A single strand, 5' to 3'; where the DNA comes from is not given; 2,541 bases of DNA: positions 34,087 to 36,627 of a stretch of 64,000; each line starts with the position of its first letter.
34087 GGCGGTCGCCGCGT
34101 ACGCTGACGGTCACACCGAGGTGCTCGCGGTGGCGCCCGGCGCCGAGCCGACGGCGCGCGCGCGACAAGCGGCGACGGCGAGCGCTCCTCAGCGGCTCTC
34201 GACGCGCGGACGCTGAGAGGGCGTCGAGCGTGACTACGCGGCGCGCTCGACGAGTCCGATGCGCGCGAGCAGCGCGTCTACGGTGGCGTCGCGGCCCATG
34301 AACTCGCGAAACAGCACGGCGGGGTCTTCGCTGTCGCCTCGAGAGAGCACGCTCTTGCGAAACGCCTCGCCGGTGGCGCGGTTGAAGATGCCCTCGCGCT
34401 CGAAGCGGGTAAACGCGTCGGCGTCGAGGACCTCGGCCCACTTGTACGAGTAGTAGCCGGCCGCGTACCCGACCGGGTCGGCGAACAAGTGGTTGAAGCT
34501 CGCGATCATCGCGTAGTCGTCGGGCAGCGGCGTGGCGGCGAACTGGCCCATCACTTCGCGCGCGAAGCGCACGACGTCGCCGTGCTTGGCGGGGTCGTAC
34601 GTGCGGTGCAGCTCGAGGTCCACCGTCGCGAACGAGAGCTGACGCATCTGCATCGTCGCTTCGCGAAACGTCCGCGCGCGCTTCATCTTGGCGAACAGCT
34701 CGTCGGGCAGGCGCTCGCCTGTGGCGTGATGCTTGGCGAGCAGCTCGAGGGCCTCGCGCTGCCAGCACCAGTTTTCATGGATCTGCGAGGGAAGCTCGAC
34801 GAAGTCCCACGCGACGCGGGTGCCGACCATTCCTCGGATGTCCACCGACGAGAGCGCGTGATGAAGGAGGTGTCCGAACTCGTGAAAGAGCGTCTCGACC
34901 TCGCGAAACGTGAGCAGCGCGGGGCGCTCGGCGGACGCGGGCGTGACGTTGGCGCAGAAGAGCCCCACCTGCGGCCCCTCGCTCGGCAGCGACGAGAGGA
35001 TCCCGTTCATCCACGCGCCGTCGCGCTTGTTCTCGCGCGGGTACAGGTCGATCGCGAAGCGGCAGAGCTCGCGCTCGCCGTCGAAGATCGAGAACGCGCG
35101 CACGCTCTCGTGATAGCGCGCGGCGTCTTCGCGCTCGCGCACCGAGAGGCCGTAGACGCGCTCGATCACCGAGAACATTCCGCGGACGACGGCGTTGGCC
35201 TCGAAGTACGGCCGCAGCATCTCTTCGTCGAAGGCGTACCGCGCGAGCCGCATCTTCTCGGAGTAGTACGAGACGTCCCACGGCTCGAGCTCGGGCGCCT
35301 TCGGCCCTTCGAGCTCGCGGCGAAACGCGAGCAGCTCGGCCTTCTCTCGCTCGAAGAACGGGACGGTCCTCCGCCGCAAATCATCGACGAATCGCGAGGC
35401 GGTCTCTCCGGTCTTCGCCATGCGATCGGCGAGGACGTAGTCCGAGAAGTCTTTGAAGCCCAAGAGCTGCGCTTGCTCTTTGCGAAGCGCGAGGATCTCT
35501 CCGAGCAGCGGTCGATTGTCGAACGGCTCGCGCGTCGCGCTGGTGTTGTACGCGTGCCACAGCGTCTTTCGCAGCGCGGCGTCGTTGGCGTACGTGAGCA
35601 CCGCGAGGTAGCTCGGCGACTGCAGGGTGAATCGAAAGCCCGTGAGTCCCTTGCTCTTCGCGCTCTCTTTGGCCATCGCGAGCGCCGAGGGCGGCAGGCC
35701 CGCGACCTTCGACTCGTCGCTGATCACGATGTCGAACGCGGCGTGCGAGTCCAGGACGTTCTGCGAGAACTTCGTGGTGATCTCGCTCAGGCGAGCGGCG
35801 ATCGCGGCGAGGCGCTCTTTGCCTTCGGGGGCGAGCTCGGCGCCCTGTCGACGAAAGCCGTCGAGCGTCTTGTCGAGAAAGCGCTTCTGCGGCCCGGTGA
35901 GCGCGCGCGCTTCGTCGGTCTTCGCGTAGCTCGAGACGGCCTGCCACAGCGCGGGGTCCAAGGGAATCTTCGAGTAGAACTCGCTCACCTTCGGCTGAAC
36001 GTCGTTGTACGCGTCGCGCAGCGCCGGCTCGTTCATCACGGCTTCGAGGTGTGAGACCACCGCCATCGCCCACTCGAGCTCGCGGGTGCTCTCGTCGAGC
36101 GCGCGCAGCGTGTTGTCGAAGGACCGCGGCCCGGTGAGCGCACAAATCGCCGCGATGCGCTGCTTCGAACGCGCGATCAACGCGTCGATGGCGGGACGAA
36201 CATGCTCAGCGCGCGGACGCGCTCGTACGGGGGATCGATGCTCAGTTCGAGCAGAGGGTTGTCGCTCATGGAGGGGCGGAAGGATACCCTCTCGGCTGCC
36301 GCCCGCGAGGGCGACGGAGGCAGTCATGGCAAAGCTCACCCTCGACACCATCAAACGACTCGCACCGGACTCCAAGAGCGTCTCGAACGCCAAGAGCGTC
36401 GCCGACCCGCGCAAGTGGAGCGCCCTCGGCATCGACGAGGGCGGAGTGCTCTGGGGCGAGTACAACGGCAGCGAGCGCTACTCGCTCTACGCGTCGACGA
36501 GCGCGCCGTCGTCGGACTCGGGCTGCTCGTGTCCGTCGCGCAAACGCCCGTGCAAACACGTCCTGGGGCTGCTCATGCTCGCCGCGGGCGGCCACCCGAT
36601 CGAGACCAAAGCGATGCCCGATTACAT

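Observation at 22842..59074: At least nine conserved genes are split by single-base frame changes: either assembly indel errors or extensive recent pseudogenisation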

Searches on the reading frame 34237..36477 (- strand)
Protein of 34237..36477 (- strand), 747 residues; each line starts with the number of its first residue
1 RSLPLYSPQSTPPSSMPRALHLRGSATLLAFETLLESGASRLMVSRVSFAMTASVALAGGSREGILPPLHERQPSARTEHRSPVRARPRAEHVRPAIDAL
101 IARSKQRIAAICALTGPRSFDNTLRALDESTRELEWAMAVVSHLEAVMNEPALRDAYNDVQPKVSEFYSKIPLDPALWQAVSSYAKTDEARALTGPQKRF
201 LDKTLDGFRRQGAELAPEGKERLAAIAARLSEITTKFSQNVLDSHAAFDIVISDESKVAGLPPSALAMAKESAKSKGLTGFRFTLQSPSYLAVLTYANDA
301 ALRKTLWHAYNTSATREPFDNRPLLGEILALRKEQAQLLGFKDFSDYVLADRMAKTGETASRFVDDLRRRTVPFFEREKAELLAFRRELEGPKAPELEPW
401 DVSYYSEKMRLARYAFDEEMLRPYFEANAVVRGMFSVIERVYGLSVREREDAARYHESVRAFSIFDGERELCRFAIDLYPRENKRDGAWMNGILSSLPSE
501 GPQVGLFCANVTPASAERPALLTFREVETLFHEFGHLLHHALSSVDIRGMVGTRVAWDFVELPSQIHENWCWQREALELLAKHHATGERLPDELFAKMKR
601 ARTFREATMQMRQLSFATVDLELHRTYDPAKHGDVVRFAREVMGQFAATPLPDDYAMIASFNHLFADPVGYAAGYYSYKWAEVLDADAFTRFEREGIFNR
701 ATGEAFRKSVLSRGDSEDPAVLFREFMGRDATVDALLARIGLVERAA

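Call 7: search_protein_families(library=pfam, max_evalue=0.01, proteins=[window:34237-36477:-])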
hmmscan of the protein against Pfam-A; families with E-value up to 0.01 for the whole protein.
window:34237-36477:- (747 aa): 2 families
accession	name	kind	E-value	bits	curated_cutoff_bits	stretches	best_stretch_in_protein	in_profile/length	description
PF01432.26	Peptidase_M3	-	2e-133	446.5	27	1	293-741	1-456/457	Peptidase family M3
PF19310.4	TOP_N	-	8.2e-13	48.7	27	1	118-217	21-120/123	Neurolysin/Thimet oligopeptidase, N-terminal domain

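Call 13: find_related_loci(query=window:34237-36141:-, collection=metagenome_contigs, flank=10000)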
Query window:34237-36141:- (635 aa) in metagenome_contigs; peptide patterns used: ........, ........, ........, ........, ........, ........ (x = any residue, [..] = any of these).
600 stretches matched a pattern (row limit reached: there are more); 600 encode a relative of the query (tblastn E <= 1e-3); the best 80 are kept; 80 distinct loci.
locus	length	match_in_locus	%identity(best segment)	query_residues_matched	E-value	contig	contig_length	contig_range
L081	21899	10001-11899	58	4-630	0e+0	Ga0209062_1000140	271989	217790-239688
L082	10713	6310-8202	57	4-630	0e+0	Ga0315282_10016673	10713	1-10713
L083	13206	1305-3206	57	3-631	0e+0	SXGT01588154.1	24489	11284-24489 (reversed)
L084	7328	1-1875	57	7-633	0e+0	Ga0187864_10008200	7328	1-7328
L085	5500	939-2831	57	5-631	0e+0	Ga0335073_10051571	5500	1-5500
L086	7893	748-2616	56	6-631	0e+0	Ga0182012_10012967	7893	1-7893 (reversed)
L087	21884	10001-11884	57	3-630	0e+0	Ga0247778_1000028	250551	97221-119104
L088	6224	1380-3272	55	3-630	0e+0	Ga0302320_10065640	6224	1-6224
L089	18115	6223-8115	56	3-630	0e+0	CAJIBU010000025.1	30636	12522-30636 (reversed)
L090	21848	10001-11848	57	9-630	0e+0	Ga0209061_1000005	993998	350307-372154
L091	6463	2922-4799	56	5-630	0e+0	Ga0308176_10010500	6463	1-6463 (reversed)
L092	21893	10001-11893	57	5-631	0e+0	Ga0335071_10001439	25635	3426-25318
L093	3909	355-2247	56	4-630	0e+0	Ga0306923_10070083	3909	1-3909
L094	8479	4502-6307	57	10-630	0e+0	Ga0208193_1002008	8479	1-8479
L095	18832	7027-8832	57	10-630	0e+0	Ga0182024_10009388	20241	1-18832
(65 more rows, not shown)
